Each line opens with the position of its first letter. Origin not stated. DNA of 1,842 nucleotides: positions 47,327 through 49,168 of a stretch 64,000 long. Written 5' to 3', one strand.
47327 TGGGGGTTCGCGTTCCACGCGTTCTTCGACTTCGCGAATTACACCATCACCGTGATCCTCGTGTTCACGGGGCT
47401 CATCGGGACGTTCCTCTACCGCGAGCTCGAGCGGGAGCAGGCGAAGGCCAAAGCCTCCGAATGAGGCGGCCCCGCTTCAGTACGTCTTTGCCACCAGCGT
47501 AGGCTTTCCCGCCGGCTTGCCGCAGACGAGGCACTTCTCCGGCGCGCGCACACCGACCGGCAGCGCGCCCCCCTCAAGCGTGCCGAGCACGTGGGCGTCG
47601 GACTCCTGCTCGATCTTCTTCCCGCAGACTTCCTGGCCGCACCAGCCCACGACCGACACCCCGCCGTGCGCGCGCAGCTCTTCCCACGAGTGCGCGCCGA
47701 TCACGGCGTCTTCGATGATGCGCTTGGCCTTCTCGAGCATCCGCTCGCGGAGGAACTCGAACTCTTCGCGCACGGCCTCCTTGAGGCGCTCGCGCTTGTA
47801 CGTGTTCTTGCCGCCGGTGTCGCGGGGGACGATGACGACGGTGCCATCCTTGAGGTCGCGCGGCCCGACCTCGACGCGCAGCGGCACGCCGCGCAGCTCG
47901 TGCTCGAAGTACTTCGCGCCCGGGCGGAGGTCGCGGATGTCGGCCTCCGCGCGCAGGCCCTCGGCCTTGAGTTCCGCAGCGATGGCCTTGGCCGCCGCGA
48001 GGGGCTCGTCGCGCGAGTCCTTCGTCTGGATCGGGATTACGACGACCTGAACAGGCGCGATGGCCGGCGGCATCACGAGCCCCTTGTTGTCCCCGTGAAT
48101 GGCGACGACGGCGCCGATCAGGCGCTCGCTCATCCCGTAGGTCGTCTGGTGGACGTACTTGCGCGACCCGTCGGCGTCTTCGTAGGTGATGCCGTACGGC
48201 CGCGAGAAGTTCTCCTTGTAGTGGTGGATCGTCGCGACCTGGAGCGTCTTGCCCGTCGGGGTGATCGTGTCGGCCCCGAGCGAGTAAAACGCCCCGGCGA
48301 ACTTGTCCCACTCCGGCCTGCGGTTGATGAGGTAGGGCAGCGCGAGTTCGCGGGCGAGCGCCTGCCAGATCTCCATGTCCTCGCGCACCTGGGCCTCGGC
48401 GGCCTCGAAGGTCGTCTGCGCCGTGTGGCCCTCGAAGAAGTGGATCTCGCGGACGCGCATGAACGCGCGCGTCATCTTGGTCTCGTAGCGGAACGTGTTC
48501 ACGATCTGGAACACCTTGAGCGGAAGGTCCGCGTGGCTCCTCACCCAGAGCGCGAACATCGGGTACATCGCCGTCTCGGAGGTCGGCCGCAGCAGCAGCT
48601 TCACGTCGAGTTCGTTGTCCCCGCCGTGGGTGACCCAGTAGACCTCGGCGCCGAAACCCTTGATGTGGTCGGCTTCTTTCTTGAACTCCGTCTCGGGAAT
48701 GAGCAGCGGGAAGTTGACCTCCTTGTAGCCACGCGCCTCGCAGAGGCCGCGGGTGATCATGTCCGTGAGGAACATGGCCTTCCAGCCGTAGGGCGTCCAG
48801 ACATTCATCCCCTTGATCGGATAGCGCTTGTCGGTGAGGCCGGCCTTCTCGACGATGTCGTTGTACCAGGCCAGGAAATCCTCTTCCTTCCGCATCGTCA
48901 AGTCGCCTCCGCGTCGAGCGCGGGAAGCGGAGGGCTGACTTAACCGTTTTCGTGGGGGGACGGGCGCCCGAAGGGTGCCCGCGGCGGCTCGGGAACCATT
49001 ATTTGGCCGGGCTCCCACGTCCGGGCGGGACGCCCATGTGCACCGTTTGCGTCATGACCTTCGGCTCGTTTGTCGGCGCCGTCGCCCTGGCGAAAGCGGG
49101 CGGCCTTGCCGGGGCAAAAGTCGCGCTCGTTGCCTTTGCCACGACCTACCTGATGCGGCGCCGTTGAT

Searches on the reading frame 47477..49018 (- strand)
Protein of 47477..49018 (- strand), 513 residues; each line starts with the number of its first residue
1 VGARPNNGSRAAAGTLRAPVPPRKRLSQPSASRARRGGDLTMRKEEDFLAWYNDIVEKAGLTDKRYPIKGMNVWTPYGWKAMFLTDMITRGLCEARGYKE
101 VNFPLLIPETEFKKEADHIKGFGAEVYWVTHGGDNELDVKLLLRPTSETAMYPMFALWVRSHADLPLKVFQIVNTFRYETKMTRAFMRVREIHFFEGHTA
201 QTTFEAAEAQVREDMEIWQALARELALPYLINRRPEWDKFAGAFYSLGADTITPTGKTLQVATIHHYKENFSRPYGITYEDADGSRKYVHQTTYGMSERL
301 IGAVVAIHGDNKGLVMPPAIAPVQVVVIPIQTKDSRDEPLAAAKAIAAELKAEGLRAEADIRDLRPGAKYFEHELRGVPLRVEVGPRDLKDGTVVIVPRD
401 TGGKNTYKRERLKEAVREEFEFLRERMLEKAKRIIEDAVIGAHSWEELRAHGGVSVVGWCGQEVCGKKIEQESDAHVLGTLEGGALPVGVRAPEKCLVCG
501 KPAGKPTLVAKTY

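Call 36: search_protein_families(library=ncbifam, proteins=[window:47477-49018:-], max_evalue=0.00001)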
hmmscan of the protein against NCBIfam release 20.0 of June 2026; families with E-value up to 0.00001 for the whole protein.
window:47477-49018:- (513 aa): 9 families
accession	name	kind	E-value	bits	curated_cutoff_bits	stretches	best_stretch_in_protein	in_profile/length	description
TIGR00408.1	proS_fam_I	equivalog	1.8e-152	508.6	437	1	42-513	2-475/475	proline--tRNA ligase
NF006625.0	PRK09194.1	equivalog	7.5e-37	127.5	558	2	257-416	401-558/559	proline--tRNA ligase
NF008979.1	PRK12325.1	exception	5.6e-36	124.3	550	2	255-413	276-433/437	proline--tRNA ligase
TIGR00409.1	proS_fam_II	equivalog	1.5e-29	103.3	306.7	2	257-417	407-566/568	proline--tRNA ligase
TIGR00418.1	thrS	equivalog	5.3e-26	91.6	383.65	2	242-419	392-564/565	threonine--tRNA ligase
NF003068.0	PRK03991.1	equivalog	1.1e-20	73.6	484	1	255-431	426-603/613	threonine--tRNA ligase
NF003211.1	PRK04173.1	equivalog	8.2e-12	44.7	312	1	314-414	356-452/454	glycine--tRNA ligase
TIGR00389.1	glyS_dimeric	equivalog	3.6e-08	32.4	243.3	0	314-415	463-560/565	glycine--tRNA ligase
TIGR00442.1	hisS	equivalog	4.1e-06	26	286.75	0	68-181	3-112/406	histidine--tRNA ligase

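Call 60: find_homologous_proteins(query=window:47477-49018:-, max_evalue=1e-50)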
Query window:47477-49018:- (513 aa): 7267 proteins with E <= 1e-50 among 8000 candidates; the best 120 are listed.
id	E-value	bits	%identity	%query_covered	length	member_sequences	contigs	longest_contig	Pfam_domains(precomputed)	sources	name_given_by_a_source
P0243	0.0e+0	1053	95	92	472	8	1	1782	PF03129.26,PF00587.31,PF09180.17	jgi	jgi:prolyl-tRNA synthetase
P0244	4.2e-285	965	87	92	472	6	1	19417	PF03129.26,PF00587.31,PF09180.17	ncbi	-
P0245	2.3e-280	949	85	92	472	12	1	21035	PF03129.26,PF00587.31,PF09180.17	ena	-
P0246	2.8e-275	932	83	92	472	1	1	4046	PF03129.26,PF00587.31,PF09180.17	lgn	-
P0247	5.4e-270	915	82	92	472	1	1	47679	PF03129.26,PF00587.31,PF09180.17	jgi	jgi:prolyl-tRNA synthetase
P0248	2.4e-268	909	81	92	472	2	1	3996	PF03129.26,PF00587.31,PF09180.17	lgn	-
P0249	3.9e-266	902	81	92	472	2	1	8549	PF03129.26,PF00587.31,PF09180.17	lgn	-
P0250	1.2e-259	881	79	92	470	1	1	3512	PF03129.26,PF00587.31,PF09180.17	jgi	jgi:prolyl-tRNA synthetase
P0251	1.1e-257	874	78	92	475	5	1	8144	PF03129.26,PF00587.31,PF09180.17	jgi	jgi:prolyl-tRNA synthetase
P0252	8.7e-223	759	82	76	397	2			PF03129.26,PF00587.31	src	-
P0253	3.3e-203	694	83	71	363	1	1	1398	PF03129.26,PF00587.31,PF09180.17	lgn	-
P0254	2.5e-183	629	58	92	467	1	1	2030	PF03129.26,PF00587.31,PF09180.17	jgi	jgi:prolyl-tRNA synthetase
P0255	3.0e-182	625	55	92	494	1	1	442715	PF03129.26,PF00587.31,PF09180.17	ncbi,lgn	-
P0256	1.9e-181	623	57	91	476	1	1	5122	PF03129.26,PF00587.31,PF09180.17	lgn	-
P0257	2.1e-181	622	74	70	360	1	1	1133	PF03129.26,PF00587.31,PF09180.17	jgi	jgi:prolyl-tRNA synthetase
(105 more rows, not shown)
